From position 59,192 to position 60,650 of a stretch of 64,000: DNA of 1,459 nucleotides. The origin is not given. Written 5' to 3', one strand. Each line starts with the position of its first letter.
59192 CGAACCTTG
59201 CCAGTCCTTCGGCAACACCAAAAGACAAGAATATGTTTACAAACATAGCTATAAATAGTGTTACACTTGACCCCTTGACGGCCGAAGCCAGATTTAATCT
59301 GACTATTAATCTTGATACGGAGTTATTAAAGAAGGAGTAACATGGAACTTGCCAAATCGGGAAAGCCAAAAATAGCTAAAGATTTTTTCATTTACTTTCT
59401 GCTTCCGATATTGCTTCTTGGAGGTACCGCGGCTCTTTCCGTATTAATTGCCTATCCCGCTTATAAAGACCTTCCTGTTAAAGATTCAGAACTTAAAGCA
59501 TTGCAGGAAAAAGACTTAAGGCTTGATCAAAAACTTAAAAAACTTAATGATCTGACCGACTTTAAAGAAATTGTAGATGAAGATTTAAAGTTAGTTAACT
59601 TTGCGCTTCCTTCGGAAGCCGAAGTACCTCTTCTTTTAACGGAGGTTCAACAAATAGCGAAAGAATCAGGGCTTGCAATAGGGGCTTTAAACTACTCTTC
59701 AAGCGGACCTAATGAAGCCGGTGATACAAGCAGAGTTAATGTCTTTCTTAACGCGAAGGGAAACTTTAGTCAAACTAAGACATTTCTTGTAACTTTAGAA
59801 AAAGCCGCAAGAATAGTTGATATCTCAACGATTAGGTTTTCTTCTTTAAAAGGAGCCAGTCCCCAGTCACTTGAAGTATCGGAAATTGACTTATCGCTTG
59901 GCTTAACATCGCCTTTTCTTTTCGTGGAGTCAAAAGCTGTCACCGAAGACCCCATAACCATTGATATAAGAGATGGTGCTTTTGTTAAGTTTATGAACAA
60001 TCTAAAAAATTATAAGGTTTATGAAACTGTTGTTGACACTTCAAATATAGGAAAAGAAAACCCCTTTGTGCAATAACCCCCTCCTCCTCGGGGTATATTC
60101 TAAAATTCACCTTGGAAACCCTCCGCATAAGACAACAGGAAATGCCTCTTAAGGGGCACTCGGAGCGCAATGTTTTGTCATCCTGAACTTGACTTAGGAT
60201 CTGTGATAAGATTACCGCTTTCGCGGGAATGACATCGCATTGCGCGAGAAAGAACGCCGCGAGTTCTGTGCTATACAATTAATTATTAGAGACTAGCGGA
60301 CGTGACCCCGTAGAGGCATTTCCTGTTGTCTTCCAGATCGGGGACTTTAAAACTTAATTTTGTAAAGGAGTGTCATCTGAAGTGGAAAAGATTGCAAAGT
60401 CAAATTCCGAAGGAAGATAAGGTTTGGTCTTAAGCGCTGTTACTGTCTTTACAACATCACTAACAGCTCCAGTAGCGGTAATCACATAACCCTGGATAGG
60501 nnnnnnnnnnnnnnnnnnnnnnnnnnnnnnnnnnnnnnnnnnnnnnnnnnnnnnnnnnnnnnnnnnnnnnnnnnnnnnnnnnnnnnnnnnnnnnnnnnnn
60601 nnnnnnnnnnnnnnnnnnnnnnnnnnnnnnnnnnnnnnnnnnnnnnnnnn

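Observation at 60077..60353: Highly structured intergenic element between convergent pilus operons: perfect 21-bp inverted repeat enclosing nested hairpins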

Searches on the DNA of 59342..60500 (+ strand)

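Call 5: search_rna_families(source=window, start=59900, end=60500, threshold=evalue, max_evalue=10, show_alignments=3)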
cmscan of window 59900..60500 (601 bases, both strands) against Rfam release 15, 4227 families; matches with E-value up to 10: 3.
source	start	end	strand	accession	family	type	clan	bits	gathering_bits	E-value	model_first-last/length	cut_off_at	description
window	60435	60468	-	RF00152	SNORD79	Gene; snRNA; snoRNA; CD-box;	CL00069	19.8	47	1.9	1-83/83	no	Small nucleolar RNA SNORD79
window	60070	60104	-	RF01342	CRISPR-DR32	Gene; CRISPR;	-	19.5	48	1.1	1-37/37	no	CRISPR RNA direct repeat element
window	59972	60114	-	RF02365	Yfr17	Gene; sRNA;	-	16.2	50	2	1-264/264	no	Cyanobacterial functional RNA 17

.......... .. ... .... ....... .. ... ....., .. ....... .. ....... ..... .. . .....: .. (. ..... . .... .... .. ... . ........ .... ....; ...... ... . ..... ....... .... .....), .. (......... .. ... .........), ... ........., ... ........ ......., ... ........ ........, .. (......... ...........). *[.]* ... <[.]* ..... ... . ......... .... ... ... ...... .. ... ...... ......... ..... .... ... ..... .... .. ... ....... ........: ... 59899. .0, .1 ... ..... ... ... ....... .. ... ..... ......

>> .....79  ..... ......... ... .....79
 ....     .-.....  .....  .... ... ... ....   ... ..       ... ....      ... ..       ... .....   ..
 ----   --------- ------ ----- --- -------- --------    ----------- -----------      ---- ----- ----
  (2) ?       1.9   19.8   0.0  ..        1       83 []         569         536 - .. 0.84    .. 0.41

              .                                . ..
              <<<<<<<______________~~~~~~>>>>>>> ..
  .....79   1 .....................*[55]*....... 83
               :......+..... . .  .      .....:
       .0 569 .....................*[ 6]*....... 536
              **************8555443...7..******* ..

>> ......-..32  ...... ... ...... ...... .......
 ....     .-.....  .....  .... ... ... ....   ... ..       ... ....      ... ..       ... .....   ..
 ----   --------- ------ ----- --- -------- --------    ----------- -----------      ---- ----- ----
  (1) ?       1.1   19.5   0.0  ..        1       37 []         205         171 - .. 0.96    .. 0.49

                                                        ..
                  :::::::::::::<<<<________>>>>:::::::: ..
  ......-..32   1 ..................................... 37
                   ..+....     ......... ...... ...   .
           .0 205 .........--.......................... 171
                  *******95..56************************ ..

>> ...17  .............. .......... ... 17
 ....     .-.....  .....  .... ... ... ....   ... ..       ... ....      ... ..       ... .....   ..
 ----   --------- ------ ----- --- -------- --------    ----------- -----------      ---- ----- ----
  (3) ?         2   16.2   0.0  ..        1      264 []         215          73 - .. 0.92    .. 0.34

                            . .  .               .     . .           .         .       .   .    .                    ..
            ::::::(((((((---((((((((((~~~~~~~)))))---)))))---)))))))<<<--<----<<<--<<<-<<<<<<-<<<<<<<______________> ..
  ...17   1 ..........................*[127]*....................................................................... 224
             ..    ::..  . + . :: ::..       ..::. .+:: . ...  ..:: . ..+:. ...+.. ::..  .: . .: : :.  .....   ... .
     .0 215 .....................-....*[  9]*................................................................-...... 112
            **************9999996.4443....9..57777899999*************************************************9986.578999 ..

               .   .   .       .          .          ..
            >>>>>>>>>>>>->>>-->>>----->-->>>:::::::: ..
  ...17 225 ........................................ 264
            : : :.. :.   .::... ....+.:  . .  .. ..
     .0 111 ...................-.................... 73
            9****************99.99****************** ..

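Call 60: search_with_rna_model(model_id=R1, sources=[L001, L011, L013, L016, L161, L162], filters=off, max_evalue=1)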
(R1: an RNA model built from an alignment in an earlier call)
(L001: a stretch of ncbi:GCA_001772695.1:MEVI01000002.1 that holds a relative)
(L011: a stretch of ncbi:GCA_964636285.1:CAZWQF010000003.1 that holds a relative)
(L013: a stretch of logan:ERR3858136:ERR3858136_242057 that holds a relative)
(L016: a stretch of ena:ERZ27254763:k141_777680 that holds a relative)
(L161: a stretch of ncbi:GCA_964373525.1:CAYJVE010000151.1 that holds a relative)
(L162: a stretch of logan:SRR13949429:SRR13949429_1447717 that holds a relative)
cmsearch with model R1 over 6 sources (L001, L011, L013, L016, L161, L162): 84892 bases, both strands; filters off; matches with E-value up to 1: 6.
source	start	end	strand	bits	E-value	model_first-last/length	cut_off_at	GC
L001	15769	15801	-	36.9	3.4e-07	1-33/33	no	0.36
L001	13518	13549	-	36.1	5.3e-07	1-33/33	no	0.59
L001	15740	15771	+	31.5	8.5e-06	1-33/33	no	0.47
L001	10833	10865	+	26.6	0.00017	1-33/33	no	0.39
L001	10864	10895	-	24.7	0.00055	1-33/33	no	0.47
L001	15775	15795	+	18.6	0.022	7-27/33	no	0.29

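Call 84: search_rna_families(source=L163, start=3380, end=3726, threshold=evalue, max_evalue=10)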
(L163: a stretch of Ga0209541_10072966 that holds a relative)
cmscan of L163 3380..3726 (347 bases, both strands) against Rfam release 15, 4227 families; matches with E-value up to 10: 1.
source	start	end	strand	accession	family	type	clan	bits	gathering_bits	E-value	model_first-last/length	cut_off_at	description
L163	3575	3635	+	RF02202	UCA1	Gene; lncRNA;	-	10.4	80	4.4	1-75/75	no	Urothelial cancer associated 1 conserved region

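Call 94: build_rna_model(alignment_id=A4, structure=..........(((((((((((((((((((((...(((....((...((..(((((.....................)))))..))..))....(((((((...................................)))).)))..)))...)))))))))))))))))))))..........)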
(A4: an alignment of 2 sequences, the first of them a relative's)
Model R2 built from alignment A4 (2 sequences, 182 columns); structure: as given.
model positions 182; base pairs 40; branch points 1; effective number of sequences 1.19; information 0.591 bits per position. Calibrated on 0.2 Mb of random sequence (short: E-values are rough).
structure used (alignment columns):
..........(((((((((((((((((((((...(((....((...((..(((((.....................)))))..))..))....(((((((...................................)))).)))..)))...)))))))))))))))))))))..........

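Call 96: search_with_rna_model(model_id=R2, sources=[window, L001, L007, L011, L013, L016, L137, L138, L139, L140, L141, L142, L143, L144, L145, L146, L147, L148, L149, L150, L151, L152, L153, L154, L155, L156, L157, L158, L159, L160, L161, L162, L163, L164, L165, L166, L167, L168, L169, L170, L171], filters=default, max_evalue=10)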
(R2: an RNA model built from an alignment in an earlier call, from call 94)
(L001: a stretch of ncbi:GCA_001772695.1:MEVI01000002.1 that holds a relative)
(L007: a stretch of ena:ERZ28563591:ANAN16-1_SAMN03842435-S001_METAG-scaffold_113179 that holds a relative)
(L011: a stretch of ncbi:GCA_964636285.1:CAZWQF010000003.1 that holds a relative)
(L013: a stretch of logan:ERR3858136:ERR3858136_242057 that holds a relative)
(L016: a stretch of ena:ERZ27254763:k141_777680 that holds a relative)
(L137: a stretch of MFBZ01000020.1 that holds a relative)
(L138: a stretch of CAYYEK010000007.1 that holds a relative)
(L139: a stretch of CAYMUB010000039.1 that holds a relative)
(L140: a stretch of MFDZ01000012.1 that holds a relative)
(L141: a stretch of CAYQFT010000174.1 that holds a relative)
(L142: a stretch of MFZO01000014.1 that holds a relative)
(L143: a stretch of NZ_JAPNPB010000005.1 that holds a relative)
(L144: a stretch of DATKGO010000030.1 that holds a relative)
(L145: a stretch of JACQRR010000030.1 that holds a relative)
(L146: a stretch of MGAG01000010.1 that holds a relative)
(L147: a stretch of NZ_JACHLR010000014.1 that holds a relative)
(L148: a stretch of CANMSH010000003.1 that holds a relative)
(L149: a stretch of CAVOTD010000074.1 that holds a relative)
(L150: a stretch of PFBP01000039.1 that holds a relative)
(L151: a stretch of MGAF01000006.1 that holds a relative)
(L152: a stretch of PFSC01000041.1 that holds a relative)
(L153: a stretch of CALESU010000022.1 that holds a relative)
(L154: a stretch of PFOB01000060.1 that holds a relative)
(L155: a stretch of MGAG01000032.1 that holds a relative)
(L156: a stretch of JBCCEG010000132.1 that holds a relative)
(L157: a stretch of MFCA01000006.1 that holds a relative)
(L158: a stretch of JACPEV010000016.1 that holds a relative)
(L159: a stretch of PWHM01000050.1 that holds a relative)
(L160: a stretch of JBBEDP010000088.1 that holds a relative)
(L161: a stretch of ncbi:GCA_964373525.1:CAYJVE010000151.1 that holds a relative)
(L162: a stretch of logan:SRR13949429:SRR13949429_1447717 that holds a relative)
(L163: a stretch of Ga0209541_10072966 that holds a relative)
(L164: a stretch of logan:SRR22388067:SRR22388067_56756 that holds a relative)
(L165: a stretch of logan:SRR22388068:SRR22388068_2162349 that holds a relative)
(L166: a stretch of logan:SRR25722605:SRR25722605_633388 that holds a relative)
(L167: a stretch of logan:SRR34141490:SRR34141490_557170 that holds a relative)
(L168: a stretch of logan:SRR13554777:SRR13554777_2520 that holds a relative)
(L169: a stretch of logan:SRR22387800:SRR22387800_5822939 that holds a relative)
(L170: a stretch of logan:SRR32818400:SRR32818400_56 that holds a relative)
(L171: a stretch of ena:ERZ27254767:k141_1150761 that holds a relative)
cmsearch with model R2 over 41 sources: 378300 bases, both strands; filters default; matches with E-value up to 10: 9.
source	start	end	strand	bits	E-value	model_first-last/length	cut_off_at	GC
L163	3489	3668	+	211.5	2.9e-63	1-182/182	no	0.51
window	60126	60335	+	154.9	1.2e-45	1-182/182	no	0.47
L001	10785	10994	+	154.9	1.2e-45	1-182/182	no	0.47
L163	3489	3668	-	55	1.4e-14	1-182/182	no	0.51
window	60122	60339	-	31.6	2.6e-07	1-182/182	no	0.48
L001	10781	10998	-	31.6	2.6e-07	1-182/182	no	0.48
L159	1722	1769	-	21.8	0.00029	1-182/182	no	0.35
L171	6399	6437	+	9.7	1.6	42-89/182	no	0.54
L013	17423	17457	+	9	2.6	101-135/182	no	0.34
